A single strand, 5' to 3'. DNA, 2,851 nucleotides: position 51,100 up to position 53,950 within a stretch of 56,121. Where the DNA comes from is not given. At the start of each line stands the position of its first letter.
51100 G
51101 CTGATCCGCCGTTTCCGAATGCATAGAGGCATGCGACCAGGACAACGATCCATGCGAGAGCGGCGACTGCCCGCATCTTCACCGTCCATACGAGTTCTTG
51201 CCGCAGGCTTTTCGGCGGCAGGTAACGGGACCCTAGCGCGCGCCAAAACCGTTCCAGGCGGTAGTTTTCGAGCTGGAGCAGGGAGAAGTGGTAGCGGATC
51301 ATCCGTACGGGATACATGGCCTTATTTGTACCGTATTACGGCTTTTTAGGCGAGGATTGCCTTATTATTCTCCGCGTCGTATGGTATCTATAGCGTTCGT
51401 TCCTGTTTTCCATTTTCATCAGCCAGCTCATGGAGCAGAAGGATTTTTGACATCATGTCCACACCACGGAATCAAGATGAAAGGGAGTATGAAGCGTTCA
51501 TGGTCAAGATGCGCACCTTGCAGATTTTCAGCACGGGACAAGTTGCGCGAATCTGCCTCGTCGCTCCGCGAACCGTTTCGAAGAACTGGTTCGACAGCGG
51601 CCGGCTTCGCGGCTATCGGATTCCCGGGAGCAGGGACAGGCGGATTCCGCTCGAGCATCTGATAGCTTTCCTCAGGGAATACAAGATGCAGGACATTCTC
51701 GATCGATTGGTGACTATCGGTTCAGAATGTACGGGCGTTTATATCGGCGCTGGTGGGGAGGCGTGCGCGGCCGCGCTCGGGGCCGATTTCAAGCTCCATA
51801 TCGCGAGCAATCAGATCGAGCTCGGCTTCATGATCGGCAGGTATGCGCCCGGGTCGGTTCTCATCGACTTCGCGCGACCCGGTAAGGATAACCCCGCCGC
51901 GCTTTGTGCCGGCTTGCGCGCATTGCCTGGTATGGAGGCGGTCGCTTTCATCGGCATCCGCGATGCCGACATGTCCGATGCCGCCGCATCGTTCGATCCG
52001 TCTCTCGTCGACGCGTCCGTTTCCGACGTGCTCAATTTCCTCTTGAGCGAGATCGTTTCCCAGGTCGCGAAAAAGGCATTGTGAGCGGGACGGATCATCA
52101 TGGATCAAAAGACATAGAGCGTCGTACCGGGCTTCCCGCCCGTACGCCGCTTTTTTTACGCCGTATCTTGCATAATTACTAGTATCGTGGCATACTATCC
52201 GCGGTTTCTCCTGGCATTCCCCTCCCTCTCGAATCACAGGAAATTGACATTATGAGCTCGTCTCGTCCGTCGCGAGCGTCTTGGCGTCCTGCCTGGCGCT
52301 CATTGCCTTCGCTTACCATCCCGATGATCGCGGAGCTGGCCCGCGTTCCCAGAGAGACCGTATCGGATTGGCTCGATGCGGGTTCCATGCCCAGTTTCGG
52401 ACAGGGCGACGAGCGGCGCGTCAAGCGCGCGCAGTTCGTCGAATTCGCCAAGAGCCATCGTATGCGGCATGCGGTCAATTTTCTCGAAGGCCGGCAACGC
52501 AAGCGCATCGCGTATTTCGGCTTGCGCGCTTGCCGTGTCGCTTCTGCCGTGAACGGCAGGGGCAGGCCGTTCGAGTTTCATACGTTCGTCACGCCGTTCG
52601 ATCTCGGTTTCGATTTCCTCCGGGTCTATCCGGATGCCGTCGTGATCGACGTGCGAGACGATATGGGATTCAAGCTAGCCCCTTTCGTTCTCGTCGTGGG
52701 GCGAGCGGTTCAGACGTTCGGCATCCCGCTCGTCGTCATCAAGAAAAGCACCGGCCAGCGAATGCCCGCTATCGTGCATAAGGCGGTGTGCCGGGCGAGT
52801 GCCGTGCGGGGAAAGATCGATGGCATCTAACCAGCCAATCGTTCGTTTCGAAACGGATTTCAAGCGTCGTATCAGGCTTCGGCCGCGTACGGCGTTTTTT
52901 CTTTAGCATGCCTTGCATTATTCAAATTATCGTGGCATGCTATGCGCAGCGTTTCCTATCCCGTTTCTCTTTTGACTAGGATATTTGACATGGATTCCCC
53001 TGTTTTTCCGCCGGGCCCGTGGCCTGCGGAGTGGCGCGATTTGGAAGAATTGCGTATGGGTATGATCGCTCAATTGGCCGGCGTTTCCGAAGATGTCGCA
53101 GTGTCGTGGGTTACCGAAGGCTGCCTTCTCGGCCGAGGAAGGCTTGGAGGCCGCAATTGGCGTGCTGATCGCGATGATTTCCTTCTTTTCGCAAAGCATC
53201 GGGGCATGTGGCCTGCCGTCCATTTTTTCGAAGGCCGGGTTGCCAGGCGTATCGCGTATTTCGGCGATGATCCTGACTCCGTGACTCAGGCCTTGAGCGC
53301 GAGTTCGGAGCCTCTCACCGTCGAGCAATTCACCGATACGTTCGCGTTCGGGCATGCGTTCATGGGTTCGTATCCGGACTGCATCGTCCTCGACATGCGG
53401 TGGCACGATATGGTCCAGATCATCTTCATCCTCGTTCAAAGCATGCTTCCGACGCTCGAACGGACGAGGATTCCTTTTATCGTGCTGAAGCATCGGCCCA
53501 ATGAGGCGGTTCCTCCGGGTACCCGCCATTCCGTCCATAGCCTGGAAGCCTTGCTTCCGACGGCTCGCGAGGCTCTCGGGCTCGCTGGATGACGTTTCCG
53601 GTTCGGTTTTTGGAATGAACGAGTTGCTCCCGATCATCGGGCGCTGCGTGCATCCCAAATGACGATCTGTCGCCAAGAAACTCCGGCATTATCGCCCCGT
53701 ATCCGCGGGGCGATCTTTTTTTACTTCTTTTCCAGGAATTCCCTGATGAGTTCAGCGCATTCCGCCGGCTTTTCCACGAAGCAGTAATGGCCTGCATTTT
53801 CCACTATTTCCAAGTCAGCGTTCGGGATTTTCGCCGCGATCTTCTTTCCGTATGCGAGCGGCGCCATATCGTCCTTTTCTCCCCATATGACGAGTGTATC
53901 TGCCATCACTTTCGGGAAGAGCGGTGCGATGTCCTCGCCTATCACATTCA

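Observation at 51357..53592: Three tandem paralogous genes for HTH plus receiver-like proteins, each a complete transcription unit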

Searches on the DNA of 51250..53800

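Call 86: search_rna_families(source=window, start=51250, end=53800, threshold=evalue, max_evalue=1)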
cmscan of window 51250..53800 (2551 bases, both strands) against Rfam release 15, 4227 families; matches with E-value up to 1: 1.
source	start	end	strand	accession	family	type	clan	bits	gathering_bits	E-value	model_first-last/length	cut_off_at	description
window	51746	51820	-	RF02466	Ms_AS-8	Gene; sRNA;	-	22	48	0.19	1-74/74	no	Actinobacteria sRNA Ms_AS-8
